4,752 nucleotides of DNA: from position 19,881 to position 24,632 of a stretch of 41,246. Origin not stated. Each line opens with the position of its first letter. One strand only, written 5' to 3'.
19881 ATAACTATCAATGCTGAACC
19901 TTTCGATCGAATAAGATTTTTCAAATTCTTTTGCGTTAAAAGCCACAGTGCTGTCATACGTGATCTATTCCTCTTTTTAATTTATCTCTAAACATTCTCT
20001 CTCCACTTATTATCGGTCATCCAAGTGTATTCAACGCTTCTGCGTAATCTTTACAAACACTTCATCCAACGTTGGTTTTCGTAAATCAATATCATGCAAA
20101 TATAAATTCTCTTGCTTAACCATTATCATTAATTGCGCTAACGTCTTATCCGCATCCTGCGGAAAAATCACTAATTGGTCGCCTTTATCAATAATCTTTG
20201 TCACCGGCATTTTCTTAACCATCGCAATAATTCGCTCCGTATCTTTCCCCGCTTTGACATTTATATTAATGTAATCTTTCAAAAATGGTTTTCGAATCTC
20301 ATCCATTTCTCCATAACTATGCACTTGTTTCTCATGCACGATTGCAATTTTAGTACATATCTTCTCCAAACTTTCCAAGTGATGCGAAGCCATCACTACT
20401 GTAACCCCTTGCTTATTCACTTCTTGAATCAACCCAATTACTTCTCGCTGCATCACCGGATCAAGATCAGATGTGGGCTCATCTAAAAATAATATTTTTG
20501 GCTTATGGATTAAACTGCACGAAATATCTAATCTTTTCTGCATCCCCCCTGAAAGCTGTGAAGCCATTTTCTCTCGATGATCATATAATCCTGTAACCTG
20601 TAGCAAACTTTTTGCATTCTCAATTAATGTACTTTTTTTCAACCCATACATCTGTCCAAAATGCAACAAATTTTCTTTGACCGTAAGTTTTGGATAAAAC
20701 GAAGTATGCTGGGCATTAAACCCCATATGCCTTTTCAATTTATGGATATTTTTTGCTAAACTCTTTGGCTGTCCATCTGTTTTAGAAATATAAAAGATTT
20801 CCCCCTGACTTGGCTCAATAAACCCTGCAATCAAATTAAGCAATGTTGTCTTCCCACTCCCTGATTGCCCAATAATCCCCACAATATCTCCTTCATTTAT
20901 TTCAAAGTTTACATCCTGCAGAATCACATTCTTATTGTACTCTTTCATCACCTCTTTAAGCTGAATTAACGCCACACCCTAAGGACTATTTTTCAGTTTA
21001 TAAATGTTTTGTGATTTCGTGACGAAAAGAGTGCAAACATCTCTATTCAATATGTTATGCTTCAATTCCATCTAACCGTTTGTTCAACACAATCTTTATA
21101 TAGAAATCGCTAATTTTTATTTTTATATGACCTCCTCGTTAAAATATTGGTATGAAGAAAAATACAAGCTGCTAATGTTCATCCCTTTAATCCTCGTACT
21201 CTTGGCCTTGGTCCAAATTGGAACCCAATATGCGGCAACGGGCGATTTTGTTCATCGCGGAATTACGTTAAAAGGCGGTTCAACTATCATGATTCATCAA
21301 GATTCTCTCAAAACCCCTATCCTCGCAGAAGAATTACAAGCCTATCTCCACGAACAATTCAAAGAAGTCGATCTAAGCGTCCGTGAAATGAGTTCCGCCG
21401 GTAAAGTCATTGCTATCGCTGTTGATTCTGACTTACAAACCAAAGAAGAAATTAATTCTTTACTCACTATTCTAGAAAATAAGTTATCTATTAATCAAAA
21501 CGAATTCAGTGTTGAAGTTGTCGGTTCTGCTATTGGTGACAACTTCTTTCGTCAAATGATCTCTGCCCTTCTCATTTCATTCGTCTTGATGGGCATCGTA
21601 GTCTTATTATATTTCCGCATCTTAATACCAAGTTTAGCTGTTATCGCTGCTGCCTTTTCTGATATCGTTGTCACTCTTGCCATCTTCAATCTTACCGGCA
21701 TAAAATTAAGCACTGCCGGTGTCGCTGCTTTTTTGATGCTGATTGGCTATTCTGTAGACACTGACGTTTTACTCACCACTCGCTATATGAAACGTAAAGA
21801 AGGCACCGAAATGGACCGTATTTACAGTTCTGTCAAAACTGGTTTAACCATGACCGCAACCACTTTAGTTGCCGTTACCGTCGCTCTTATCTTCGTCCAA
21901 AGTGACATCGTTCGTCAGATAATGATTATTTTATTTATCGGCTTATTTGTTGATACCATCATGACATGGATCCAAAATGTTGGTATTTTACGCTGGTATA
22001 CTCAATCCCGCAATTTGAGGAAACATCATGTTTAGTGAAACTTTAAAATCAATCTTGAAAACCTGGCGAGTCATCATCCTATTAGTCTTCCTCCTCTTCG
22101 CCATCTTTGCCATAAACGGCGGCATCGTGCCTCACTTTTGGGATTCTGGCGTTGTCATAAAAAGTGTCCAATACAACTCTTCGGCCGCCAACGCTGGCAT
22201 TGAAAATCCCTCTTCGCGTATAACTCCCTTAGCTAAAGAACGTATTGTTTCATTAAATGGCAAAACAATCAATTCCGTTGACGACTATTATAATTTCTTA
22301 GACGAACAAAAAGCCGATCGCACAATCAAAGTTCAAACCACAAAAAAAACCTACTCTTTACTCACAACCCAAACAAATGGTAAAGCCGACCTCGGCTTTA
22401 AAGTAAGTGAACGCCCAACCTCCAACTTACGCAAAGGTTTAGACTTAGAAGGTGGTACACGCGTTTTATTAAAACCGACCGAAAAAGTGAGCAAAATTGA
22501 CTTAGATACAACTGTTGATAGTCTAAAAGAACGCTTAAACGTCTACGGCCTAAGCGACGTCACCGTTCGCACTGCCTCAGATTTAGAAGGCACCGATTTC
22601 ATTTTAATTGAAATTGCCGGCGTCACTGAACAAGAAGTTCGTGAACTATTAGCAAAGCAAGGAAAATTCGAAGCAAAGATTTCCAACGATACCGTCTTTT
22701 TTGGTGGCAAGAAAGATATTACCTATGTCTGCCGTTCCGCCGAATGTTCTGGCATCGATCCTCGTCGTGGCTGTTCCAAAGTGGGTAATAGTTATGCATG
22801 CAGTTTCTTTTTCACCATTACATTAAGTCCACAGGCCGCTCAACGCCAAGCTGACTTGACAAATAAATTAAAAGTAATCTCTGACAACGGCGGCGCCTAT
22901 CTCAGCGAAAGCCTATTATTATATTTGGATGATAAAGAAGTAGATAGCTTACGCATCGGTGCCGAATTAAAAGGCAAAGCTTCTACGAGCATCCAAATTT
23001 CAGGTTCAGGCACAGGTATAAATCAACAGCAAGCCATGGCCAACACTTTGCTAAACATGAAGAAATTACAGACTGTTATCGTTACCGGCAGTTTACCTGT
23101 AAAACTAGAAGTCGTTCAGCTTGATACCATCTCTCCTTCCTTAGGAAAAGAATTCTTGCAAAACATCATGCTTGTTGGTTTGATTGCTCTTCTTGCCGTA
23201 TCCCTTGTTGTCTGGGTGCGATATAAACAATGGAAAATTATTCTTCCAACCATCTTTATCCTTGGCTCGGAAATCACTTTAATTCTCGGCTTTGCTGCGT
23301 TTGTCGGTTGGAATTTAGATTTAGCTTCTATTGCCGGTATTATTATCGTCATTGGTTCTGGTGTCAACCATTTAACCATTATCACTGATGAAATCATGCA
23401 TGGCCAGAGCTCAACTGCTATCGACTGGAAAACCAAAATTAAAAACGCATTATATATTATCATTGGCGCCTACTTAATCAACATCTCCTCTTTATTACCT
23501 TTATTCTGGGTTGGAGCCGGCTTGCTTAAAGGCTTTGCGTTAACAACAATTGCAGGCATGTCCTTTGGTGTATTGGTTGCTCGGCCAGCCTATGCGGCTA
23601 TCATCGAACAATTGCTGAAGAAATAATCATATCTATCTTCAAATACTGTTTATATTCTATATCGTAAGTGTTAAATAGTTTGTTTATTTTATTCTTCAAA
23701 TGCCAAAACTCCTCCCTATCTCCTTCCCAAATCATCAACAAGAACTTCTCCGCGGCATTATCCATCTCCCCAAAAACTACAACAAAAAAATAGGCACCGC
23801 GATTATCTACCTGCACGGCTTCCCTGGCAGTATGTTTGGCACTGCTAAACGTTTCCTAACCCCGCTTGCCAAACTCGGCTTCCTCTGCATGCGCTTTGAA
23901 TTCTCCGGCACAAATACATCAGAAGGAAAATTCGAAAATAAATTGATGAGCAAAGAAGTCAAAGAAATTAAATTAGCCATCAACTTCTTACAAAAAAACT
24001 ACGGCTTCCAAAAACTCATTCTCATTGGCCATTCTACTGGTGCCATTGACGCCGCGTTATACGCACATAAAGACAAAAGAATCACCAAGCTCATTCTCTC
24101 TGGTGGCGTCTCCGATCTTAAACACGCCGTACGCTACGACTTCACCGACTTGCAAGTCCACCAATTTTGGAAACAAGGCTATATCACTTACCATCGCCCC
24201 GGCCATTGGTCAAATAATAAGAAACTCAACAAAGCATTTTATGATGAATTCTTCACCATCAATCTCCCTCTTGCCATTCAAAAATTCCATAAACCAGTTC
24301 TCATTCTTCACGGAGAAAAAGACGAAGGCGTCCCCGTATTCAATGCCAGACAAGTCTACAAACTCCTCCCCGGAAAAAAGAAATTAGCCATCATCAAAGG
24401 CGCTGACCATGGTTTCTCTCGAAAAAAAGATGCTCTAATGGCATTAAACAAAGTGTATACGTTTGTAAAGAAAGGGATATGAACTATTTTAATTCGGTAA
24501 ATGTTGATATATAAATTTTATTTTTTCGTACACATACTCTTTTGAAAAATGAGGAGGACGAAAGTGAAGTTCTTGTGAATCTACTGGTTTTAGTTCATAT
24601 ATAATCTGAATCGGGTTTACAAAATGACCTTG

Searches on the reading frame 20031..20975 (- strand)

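Call 48: search_protein_families(library=pfam, proteins=[window:20031-20975:-])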
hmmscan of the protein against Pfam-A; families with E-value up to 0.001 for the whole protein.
window:20031-20975:- (314 aa): 6 families
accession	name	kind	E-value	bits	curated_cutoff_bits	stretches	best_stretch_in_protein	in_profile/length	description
PF00005.33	ABC_tran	-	2e-33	116.3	25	1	19-169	1-137/137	ABC transporter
PF13304.12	AAA_21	-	3.1e-13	50.9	27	1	138-202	235-302/304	AAA domain, putative AbiEii toxin, Type IV TA system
PF13732.12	DrrA1-3_C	-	1.2e-06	29.5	27.4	1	222-310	1-80/81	ATP-binding protein DrrA1-3-like, C-terminal domain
PF13555.12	AAA_29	-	0.00041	20.5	27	0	22-49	15-42/61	P-loop containing region of AAA domain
PF07693.20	KAP_NTPase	-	0.00056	19.7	20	1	27-186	18-175/293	KAP family P-loop domain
PF02463.25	SMC_N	-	0.00078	19.4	40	0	30-216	25-215/220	RecF/RecN/SMC N terminal domain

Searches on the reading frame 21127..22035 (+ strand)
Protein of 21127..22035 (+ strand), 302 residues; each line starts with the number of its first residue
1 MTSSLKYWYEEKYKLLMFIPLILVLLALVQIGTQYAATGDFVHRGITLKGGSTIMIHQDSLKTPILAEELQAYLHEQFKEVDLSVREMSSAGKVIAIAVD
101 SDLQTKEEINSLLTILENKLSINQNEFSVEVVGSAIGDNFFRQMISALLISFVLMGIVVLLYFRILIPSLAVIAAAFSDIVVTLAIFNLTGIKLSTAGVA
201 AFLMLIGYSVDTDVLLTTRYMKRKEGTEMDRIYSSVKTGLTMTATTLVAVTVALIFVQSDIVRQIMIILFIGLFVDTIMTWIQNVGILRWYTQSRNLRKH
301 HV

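Call 48: search_protein_families(library=pfam, proteins=[window:21127-22035:+])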
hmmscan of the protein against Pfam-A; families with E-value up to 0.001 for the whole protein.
window:21127-22035:+ (302 aa): 1 family
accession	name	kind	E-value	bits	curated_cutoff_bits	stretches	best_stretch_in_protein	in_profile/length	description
PF02355.23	SecD_SecF_C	-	1.1e-30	106.9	20.5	1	123-293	12-188/189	Protein export membrane protein SecD/SecF, C-terminal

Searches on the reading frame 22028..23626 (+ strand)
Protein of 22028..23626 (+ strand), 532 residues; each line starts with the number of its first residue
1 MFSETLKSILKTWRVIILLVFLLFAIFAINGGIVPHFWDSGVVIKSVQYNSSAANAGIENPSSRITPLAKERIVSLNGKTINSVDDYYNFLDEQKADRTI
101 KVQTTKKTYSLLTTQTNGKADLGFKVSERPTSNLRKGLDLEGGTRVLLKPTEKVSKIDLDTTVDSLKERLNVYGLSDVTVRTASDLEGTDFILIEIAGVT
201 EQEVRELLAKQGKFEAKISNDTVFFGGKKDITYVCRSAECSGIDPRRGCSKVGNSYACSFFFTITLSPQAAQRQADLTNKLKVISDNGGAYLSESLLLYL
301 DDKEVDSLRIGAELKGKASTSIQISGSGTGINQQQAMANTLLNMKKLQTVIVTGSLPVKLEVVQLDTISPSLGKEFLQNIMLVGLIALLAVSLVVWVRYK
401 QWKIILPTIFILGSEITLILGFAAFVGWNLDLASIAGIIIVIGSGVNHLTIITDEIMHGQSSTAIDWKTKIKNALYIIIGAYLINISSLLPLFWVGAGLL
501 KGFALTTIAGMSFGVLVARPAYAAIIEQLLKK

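Call 48: search_protein_families(library=pfam, proteins=[window:22028-23626:+])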
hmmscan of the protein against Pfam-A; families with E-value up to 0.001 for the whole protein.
window:22028-23626:+ (532 aa): 3 families
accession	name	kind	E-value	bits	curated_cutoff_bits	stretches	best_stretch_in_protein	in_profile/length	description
PF02355.23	SecD_SecF_C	-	3e-17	63.1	20.5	1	359-516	12-173/189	Protein export membrane protein SecD/SecF, C-terminal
PF13180.12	PDZ_2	-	0.00046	20.9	27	0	39-107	11-70/80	PDZ domain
PF21760.3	SecD_1st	-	0.0008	19.3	27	0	160-218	2-57/60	Protein translocase subunit SecDF, P1 domain, N-terminal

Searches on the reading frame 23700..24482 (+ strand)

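Call 48: search_protein_families(library=pfam, proteins=[window:23700-24482:+])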
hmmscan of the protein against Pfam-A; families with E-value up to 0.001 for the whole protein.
window:23700-24482:+ (260 aa): 11 families
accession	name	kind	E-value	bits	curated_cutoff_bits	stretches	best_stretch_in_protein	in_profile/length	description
PF12146.15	Hydrolase_4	-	1.1e-16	61.3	27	2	34-145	6-118/239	Serine aminopeptidase, S33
PF00561.26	Abhydrolase_1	-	2.7e-14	53.9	25.8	1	34-143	2-104/245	alpha/beta hydrolase fold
PF00326.27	Peptidase_S9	-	3.2e-09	37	22.6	1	55-258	9-208/213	Prolyl oligopeptidase family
PF08538.16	DUF1749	-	2.7e-08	33.7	24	1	81-143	78-149/299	Protein of unknown function (DUF1749)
PF06028.17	DUF915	-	1.1e-07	31.9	22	1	83-124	82-123/255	Alpha/beta hydrolase of unknown function (DUF915)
PF20434.5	BD-FAE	-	1.4e-06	28.4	26.8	1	21-221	3-213/215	BD-FAE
PF02129.25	Peptidase_S15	-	3e-05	24.3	23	0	56-142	47-134/262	X-Pro dipeptidyl-peptidase (S15 family)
PF12695.13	Abhydrolase_5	-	4.1e-05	23.9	27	0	97-134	50-87/164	Alpha/beta hydrolase family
PF20408.4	Abhydrolase_11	-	5.9e-05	23.3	27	0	193-245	123-173/193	Alpha/beta hydrolase domain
PF01738.24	DLH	-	0.0001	22.4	21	0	192-245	138-194/217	Dienelactone hydrolase family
PF12697.13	Abhydrolase_6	-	0.00014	23.1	26.3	1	35-209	1-177/217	Alpha/beta hydrolase family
